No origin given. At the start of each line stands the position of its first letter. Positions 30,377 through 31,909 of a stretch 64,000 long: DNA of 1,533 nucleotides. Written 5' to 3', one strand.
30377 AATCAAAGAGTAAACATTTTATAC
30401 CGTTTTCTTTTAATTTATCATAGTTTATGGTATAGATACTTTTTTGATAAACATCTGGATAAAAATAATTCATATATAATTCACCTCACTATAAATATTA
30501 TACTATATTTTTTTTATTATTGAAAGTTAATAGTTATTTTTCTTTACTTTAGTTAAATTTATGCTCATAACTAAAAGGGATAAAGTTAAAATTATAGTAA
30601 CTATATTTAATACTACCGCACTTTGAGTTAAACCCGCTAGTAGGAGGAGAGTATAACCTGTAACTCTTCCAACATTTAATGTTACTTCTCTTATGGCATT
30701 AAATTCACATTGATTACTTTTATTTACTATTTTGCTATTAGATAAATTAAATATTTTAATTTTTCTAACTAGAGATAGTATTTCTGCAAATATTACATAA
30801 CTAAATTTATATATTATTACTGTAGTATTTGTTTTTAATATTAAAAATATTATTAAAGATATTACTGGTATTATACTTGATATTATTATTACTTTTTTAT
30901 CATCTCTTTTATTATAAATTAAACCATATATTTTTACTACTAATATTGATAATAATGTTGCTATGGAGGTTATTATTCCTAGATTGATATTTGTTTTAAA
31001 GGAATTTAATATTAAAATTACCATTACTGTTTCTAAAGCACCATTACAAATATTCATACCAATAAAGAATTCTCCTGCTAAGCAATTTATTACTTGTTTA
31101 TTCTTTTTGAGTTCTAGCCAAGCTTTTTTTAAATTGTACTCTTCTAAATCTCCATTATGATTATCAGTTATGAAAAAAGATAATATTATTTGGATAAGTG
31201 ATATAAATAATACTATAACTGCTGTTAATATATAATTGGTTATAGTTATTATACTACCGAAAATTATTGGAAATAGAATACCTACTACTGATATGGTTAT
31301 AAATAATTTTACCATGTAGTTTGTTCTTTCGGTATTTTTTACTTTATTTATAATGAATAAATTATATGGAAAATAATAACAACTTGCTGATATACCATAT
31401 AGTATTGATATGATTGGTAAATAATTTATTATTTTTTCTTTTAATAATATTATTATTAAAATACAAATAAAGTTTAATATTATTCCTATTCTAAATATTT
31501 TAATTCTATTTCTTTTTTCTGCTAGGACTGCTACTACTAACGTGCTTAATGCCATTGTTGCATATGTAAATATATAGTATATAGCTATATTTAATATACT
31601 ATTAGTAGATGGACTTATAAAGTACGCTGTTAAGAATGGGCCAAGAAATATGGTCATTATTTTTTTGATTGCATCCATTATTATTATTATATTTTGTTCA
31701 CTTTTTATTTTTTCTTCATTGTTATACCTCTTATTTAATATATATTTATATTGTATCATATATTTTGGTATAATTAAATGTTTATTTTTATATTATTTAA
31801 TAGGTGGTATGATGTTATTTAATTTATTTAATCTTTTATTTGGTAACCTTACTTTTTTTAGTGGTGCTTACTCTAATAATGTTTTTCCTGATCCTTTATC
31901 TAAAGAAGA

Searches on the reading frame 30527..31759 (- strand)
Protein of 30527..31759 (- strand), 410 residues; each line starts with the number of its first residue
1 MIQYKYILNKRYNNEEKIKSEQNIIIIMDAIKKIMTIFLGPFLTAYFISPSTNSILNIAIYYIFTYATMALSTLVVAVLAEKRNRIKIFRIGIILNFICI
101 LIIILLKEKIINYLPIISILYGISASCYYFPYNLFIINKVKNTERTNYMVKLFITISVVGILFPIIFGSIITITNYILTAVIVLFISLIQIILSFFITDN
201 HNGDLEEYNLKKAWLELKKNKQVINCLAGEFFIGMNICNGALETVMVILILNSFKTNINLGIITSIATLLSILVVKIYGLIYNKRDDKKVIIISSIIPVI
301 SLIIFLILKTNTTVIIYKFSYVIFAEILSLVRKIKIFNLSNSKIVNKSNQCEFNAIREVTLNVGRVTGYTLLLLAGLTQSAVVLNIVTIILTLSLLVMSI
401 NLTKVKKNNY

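Call 74: search_protein_families(library=pfam, proteins=[window:30527-31759:-], max_evalue=0.00001)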
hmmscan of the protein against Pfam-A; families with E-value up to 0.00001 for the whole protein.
window:30527-31759:- (410 aa): 1 family
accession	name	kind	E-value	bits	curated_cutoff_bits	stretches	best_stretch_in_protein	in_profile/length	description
PF07690.21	MFS_1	-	8e-16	58.3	33.4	1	35-323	15-303/347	Major Facilitator Superfamily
